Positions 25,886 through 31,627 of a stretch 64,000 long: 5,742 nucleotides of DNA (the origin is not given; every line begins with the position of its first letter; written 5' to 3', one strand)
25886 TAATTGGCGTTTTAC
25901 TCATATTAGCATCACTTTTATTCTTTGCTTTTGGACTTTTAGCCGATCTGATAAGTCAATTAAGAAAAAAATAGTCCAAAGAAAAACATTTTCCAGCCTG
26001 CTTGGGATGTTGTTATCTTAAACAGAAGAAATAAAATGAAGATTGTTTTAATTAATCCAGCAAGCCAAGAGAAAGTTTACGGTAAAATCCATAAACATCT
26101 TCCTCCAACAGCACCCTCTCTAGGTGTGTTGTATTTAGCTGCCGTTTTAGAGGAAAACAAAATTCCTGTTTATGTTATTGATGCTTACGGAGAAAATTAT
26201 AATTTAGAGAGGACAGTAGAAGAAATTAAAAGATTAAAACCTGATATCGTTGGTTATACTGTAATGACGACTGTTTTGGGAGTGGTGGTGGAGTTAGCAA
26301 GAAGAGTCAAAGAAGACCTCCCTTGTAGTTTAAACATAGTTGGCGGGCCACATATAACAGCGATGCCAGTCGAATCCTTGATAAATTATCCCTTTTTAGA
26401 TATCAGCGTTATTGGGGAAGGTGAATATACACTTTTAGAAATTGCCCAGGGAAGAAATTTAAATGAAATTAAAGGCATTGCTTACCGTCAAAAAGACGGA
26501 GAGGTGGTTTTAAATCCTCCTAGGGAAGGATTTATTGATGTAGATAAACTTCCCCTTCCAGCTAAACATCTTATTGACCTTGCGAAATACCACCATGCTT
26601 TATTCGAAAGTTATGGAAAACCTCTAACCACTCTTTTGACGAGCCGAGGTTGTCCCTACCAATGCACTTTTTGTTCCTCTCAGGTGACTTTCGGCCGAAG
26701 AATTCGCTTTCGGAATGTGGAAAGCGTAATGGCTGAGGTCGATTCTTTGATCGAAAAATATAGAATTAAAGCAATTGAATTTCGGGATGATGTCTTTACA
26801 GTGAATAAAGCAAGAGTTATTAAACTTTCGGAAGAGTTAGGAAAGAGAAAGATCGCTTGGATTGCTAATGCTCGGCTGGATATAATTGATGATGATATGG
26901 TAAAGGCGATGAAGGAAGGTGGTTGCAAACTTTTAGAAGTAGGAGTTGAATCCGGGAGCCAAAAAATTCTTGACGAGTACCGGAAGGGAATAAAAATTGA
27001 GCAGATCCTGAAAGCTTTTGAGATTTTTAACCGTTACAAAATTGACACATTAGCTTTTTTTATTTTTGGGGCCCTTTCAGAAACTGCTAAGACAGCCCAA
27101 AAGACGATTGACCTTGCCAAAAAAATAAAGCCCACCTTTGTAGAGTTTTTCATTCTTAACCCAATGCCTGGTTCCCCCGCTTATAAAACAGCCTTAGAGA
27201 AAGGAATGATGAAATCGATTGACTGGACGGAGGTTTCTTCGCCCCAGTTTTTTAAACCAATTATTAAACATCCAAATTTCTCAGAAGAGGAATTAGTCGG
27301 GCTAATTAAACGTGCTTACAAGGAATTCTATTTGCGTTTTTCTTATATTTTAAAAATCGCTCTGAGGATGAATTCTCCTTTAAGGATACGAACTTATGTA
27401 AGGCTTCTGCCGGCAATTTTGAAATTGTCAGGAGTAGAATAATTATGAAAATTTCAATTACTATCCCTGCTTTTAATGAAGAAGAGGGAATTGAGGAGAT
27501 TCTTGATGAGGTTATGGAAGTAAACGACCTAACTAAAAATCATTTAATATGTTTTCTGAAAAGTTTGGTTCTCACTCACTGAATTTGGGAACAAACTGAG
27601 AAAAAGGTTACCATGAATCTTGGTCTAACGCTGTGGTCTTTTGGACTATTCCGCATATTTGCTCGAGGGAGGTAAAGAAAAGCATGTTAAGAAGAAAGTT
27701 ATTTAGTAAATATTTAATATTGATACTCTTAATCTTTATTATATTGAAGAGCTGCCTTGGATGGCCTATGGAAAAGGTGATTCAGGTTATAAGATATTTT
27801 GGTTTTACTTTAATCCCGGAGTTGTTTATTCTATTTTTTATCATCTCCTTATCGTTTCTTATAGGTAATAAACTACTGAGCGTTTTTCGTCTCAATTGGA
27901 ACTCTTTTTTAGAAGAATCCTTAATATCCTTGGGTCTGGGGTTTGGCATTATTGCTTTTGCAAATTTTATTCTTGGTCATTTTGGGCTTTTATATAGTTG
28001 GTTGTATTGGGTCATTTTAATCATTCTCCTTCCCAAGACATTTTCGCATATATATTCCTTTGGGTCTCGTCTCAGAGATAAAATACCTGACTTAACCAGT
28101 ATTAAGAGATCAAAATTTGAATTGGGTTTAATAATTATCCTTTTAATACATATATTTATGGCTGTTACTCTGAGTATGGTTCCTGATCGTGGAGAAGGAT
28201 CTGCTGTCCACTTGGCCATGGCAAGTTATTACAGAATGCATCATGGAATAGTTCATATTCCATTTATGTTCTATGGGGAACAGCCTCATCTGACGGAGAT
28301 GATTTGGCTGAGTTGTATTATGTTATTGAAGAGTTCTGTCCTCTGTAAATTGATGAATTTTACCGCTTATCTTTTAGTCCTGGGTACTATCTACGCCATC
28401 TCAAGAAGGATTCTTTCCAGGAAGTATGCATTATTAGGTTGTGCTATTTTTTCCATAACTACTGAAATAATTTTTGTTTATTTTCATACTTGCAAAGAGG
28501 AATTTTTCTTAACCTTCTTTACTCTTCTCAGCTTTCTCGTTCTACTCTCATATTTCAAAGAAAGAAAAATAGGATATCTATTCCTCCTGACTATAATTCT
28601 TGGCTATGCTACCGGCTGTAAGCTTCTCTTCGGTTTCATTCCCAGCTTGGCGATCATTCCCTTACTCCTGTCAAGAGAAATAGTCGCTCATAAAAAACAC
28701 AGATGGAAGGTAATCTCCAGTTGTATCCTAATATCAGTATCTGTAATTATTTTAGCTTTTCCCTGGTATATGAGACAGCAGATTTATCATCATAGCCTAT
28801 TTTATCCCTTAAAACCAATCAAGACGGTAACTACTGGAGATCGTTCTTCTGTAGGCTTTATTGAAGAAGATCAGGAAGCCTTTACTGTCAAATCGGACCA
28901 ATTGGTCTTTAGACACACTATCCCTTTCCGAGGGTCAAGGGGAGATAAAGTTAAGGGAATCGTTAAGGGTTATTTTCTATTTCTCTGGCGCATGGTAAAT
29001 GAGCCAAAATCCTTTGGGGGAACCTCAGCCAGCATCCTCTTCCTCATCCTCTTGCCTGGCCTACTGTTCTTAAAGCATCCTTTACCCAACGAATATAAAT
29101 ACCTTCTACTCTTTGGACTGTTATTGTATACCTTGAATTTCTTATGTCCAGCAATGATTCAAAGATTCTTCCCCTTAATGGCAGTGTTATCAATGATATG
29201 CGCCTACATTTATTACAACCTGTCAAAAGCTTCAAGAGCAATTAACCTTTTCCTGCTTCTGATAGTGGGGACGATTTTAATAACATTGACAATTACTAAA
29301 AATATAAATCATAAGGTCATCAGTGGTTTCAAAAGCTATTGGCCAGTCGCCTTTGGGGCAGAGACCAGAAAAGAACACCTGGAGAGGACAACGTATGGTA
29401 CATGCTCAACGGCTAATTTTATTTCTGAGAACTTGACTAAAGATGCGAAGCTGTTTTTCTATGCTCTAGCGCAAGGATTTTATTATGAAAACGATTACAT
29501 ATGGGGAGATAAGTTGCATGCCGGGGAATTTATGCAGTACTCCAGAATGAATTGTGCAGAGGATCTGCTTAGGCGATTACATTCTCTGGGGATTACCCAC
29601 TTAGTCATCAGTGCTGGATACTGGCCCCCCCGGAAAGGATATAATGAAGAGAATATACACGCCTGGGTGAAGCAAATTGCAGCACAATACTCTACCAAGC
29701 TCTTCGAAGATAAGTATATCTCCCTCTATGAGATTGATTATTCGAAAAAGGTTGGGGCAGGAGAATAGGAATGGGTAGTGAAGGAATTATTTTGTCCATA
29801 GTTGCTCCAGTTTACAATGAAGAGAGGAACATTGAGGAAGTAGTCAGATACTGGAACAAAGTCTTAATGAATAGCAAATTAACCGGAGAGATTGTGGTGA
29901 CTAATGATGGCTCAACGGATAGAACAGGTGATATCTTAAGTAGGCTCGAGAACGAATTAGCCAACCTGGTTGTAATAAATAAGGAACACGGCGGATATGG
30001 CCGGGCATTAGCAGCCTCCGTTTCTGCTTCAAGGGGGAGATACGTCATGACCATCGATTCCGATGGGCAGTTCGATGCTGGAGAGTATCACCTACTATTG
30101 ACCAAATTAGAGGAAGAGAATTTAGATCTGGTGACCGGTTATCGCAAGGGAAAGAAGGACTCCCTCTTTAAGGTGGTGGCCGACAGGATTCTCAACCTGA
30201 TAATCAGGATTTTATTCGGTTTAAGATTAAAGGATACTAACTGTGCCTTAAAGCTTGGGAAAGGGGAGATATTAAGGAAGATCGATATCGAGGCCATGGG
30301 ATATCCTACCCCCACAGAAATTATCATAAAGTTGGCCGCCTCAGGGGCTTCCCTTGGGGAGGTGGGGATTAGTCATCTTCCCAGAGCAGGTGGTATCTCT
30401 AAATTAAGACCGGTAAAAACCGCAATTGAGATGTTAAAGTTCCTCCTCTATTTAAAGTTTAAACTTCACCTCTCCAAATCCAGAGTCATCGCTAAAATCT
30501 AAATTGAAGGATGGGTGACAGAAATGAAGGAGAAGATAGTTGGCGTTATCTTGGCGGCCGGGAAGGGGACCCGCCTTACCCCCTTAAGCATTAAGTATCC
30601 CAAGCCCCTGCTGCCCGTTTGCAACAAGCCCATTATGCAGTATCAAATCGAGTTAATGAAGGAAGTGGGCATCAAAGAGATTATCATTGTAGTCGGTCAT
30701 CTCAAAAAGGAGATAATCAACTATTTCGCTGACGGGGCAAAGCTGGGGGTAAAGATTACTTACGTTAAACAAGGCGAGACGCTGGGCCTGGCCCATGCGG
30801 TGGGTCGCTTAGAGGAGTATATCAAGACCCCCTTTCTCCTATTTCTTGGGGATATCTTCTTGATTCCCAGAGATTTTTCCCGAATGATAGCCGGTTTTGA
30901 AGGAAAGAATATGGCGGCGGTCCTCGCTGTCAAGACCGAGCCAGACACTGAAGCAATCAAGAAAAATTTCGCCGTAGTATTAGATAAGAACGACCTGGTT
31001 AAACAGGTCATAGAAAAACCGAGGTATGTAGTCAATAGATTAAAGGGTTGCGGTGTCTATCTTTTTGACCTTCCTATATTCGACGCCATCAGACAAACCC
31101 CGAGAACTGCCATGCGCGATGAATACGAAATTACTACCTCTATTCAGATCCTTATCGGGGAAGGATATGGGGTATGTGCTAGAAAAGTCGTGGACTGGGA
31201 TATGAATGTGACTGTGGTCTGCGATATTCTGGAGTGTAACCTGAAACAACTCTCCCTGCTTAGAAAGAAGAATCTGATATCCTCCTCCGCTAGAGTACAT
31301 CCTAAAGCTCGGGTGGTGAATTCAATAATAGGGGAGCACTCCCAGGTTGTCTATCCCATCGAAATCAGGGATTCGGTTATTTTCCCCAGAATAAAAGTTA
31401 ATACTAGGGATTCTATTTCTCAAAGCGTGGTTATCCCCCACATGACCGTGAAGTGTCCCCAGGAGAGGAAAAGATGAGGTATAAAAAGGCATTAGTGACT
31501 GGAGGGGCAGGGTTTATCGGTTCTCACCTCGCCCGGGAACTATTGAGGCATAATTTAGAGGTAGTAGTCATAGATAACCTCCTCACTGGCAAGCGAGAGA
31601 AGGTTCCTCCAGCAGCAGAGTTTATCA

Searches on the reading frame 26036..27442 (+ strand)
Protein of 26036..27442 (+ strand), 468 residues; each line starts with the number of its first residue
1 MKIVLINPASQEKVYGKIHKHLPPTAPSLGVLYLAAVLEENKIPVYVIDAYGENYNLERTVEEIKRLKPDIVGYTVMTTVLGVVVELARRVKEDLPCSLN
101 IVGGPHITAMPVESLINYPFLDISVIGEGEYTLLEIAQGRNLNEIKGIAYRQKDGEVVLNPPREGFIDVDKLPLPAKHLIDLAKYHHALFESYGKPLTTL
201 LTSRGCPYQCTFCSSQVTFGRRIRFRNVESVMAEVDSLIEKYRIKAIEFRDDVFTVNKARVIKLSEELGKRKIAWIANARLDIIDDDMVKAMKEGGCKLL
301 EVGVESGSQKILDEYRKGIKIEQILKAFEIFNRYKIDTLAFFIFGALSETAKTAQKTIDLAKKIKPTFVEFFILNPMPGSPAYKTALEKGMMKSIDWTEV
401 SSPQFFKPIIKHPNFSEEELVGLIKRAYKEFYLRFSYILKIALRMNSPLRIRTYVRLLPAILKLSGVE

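Call 25: search_protein_families(library=pfam, proteins=[window:26036-27442:+], max_evalue=0.001)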
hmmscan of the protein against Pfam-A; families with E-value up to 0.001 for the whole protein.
window:26036-27442:+ (468 aa): 2 families
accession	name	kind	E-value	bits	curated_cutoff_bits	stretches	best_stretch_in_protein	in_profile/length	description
PF04055.27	Radical_SAM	-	1.6e-22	80.9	29.5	1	202-361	3-166/166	Radical SAM superfamily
PF02310.24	B12-binding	-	1.2e-20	74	32.1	1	25-136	11-120/121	B12 binding domain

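Call 41: search_protein_families(library=ncbifam, proteins=[window:26036-27442:+], max_evalue=0.001)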
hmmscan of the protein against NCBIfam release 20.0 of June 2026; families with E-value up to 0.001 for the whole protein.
window:26036-27442:+ (468 aa): 28 families (the best 25 are shown)
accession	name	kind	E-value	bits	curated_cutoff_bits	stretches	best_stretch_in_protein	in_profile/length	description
TIGR03471.1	HpnJ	equivalog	1.4e-71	241.8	577.6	1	47-445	49-446/472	hopanoid biosynthesis associated radical SAM protein HpnJ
TIGR02026.1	BchE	equivalog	2.1e-58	198.4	481.35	1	2-463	1-457/497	magnesium-protoporphyrin IX monomethyl ester anaerobic oxidative cyclase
NF050148.1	rSAM_ApyD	equivalog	2.9e-53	181.3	750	1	26-385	23-392/645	RiPP biosynthesis radical SAM protein ApyD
NF038361.1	rSAM_Sden_1168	equivalog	3.8e-39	134.7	575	1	27-392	84-479/560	Sden_1168 family B12-binding radical SAM P-methyltransferase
TIGR04072.2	rSAM_ladder_B12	equivalog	1.5e-38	132.6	360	1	29-406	19-390/443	lipid biosynthesis B12-binding/radical SAM protein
TIGR04479.1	bcpD_PhpK_rSAM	subfamily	1.1e-36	126.2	600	1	27-384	71-429/504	PhpK family radical SAM P-methyltransferase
TIGR04013.1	B12_SAM_MJ_1487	hypoth_equivalog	7.4e-35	120.5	251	1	41-385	23-356/382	TIGR04013 family B12-binding domain/radical SAM domain-containing protein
TIGR04385.1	B12_rSAM_cofa1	equivalog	3.6e-33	115.5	450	1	89-365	91-365/438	B12 lower ligand biosynthesis radical SAM protein BzaD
NF033070.1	rSAM_AprD4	equivalog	1.8e-32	112.8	500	1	165-393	166-397/456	AprD4 family radical SAM diol-dehydratase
TIGR04014.1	B12_SAM_MJ_0865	equivalog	1.2e-30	106.7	360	1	50-389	23-361/434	methyl-coenzyme M reductase glutamine C-methyltransferase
TIGR04295.1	B12_rSAM_oligo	hypoth_equivalog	8.1e-30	103.8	400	1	20-386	22-384/422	TIGR04295 family B12-binding domain-containing radical SAM protein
TIGR04367.1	HpnR_B12_rSAM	equivalog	1.9e-28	99.3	650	1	1-386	1-373/490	hopanoid C-3 methylase HpnR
NF033712.0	B12_rSAM_KedN5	subfamily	2.3e-24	85.6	700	1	33-358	22-364/624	KedN5 family methylcobalamin-dependent radical SAM C-methyltransferase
TIGR03975.1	rSAM_ocin_1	subfamily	2.5e-24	85.7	281.85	1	57-338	117-404/606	RiPP maturation radical SAM C-methyltransferase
NF045585.1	rSAM_slr0320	equivalog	1.6e-18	66.5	775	1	74-368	115-413/511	photosystem II high light acclimation radical SAM protein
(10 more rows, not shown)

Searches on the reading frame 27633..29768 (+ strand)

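Call 25: search_protein_families(library=pfam, proteins=[window:27633-29768:+], max_evalue=0.001)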
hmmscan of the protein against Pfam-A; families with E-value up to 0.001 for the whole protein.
window:27633-29768:+ (711 aa): 1 family
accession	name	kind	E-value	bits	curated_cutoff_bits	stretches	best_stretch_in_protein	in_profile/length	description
PF13231.12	PMT_2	-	6e-08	33.5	26.1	1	224-370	10-155/160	Dolichyl-phosphate-mannose-protein mannosyltransferase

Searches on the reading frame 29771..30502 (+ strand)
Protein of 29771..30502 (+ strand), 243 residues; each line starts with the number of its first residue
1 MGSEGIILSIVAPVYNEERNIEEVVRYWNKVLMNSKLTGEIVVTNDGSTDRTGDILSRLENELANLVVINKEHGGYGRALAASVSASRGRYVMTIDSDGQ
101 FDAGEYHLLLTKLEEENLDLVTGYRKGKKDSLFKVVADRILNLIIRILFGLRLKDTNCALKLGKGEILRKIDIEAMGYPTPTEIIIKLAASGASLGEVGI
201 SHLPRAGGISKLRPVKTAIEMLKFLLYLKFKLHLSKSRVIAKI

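Call 25: search_protein_families(library=pfam, proteins=[window:29771-30502:+], max_evalue=0.001)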
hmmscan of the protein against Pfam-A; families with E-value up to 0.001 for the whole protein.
window:29771-30502:+ (243 aa): 1 family
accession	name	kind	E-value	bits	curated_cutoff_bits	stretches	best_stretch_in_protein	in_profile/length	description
PF00535.33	Glycos_transf_2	-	2.4e-22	80.1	23.3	1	9-138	1-128/168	Glycosyl transferase family 2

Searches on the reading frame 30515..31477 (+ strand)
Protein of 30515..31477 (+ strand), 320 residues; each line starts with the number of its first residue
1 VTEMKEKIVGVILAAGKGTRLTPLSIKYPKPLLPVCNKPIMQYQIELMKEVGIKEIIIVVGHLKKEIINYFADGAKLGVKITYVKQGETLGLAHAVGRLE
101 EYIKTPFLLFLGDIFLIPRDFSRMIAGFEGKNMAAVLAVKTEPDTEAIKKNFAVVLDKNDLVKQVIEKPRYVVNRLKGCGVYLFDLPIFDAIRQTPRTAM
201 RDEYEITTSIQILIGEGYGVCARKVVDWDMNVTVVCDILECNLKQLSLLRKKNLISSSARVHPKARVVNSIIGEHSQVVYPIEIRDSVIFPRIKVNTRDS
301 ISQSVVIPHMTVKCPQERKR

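Call 25: search_protein_families(library=pfam, proteins=[window:30515-31477:+], max_evalue=0.001)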
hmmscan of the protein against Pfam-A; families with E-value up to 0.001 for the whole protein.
window:30515-31477:+ (320 aa): 4 families
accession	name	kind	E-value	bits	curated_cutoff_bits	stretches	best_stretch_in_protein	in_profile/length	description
PF00483.29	NTP_transferase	-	7.4e-33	114.6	21.2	1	10-220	2-216/245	Nucleotidyl transferase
PF12804.13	NTP_transf_3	-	3.8e-14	53.6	27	1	10-139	1-122/160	MobA-like NTP transferase domain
PF25084.1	LbH_EIF2B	-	3.2e-07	30.8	54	1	241-313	10-82/105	EIF2B subunit epsilon LbH domain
PF24894.1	Hexapep_GlmU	-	0.00034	21.1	23.3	0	264-313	13-61/104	GlmU-like, C-terminal hexapeptide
